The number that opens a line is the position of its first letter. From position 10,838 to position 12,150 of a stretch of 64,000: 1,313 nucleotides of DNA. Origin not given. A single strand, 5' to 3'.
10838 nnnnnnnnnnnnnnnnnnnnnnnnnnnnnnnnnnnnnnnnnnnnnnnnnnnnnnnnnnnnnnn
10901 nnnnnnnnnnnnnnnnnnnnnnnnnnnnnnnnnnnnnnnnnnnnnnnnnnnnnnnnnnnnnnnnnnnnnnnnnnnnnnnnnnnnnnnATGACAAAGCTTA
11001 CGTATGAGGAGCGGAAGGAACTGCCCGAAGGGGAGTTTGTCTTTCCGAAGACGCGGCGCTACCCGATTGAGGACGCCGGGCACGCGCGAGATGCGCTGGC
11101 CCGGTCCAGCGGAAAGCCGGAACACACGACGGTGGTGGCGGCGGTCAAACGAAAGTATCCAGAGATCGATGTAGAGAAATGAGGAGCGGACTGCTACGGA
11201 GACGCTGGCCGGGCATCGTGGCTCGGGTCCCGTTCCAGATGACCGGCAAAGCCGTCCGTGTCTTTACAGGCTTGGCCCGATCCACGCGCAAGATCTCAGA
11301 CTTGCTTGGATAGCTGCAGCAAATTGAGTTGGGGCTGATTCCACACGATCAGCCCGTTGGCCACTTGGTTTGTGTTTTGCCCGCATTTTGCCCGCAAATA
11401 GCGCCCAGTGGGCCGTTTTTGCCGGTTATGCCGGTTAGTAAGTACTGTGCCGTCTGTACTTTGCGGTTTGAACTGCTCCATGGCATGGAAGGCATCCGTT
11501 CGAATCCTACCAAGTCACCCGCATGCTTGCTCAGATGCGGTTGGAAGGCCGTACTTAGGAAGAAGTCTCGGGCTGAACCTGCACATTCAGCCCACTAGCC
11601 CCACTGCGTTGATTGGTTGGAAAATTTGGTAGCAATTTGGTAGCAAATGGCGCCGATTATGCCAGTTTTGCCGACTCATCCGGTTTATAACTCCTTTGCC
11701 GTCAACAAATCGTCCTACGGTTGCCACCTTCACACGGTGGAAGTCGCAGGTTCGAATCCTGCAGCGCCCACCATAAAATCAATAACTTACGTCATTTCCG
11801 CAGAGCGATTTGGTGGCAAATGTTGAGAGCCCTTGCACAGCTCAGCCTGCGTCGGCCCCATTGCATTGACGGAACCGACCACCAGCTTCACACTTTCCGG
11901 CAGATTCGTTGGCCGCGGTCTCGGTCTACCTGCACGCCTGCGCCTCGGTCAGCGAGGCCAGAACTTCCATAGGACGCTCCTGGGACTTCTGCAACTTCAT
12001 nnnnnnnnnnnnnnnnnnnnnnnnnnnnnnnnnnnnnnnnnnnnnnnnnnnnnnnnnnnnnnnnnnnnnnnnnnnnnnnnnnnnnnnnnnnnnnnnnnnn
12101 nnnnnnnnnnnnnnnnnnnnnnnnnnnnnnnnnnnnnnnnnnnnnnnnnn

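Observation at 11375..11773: Two stacked att scars from different tRNAs (Ala-GGC and Val-CAC) with homologous arm regions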

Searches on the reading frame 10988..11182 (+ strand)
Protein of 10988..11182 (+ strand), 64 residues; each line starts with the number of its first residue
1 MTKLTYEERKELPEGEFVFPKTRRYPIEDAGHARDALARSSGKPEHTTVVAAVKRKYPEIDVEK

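Call 6: search_protein_families(library=pfam, proteins=[window:10988-11182:+], max_evalue=0.01)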
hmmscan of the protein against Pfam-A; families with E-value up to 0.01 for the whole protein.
window:10988-11182:+ (64 aa): 1 family
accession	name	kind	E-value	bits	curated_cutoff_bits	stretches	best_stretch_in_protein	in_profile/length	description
PF20223.3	DUF6582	-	1.9e-05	25.3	27.3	1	9-42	17-50/83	Family of unknown function (DUF6582)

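Call 59: search_protein_families(library=phrogs, proteins=[window:10988-11182:+], max_evalue=0.01)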
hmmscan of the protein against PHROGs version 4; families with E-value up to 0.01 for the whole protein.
window:10988-11182:+ (64 aa): 1 family
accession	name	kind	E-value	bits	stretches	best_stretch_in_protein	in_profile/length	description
phrog_16160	-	unknown function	9.6e-13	49.5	1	1-49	1-49/69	-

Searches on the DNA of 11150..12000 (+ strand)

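Call 10: search_rna_families(source=window, start=11150, end=12000, threshold=evalue, max_evalue=10, show_alignments=4)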
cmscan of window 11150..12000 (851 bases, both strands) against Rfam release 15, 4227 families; matches with E-value up to 10: 5.
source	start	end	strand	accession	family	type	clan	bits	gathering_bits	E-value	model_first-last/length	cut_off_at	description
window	11704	11762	+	RF00005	tRNA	Gene; tRNA;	CL00001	23.9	29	0.02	10-63/71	no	tRNA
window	11719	11771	-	RF04354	Plastid-ycf2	Cis-reg;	-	17.9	65.7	0.96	1-75/75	no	Plastid-ycf2 5UTR RNA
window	11252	11367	+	RF02180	ST7-AS1_2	Gene; lncRNA;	-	16.9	50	0.38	1-110/110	no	ST7 antisense RNA 1 conserved region 2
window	11865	11946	+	RF01782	ASpks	Gene; antisense;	-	16.5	52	2.8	1-75/75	no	ASpks TB sRNA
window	11226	11320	-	RF02246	Six3os1_1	Gene; lncRNA;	-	12.1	50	5.7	1-87/87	no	Six3os1 conserved region 1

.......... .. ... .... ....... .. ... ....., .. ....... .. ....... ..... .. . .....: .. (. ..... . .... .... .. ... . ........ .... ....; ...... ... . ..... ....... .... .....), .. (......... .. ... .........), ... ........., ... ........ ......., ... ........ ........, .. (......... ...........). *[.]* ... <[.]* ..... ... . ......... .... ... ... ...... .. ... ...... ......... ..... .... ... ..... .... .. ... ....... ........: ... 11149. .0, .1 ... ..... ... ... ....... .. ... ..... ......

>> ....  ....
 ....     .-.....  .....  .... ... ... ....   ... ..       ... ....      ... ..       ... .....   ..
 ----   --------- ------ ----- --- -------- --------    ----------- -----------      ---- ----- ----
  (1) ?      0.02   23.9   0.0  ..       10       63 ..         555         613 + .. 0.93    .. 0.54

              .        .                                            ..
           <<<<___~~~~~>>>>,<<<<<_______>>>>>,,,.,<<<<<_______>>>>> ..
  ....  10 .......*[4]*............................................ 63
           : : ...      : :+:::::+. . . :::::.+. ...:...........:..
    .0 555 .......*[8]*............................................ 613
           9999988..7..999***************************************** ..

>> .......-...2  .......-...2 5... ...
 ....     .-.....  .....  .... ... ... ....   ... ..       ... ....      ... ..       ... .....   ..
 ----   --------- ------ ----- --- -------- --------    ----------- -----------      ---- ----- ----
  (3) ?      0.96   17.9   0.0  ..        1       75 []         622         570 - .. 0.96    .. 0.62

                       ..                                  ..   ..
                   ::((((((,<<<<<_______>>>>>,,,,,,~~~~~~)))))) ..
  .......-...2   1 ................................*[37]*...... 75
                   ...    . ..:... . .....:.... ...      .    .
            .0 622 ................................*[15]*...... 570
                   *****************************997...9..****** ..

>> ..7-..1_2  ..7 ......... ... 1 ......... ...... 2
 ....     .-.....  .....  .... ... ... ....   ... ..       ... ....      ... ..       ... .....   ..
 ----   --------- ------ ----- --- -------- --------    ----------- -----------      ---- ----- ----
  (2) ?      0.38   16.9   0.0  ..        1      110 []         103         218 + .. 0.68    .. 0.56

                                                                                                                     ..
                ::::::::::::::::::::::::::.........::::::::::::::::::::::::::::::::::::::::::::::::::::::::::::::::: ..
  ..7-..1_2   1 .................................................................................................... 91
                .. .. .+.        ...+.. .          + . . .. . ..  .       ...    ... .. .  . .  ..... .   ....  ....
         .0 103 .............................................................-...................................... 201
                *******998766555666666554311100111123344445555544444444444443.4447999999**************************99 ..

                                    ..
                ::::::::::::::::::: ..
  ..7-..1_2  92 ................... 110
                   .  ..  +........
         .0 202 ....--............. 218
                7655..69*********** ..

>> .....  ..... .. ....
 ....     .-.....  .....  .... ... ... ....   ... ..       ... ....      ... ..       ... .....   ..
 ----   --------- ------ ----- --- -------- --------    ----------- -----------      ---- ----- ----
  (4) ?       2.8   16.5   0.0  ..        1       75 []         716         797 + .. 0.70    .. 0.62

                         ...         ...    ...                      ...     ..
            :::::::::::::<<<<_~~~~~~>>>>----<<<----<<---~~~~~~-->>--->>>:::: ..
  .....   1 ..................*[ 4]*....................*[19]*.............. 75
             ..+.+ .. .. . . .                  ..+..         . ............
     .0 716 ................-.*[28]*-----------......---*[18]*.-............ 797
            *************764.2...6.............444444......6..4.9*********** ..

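Call 72: search_dna_similar(query=window:11320-11950:+, collection=plasmids, mode=distant, max_rows=10)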
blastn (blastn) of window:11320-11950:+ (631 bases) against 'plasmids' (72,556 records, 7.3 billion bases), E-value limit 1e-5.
No match.

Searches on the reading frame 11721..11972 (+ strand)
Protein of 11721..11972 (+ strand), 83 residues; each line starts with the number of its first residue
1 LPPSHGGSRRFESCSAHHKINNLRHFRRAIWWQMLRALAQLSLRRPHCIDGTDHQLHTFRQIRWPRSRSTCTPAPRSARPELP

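Call 59: search_protein_families(library=phrogs, proteins=[window:11721-11972:+], max_evalue=0.01)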
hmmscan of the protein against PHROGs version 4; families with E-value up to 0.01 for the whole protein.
window:11721-11972:+ (83 aa): 0 families
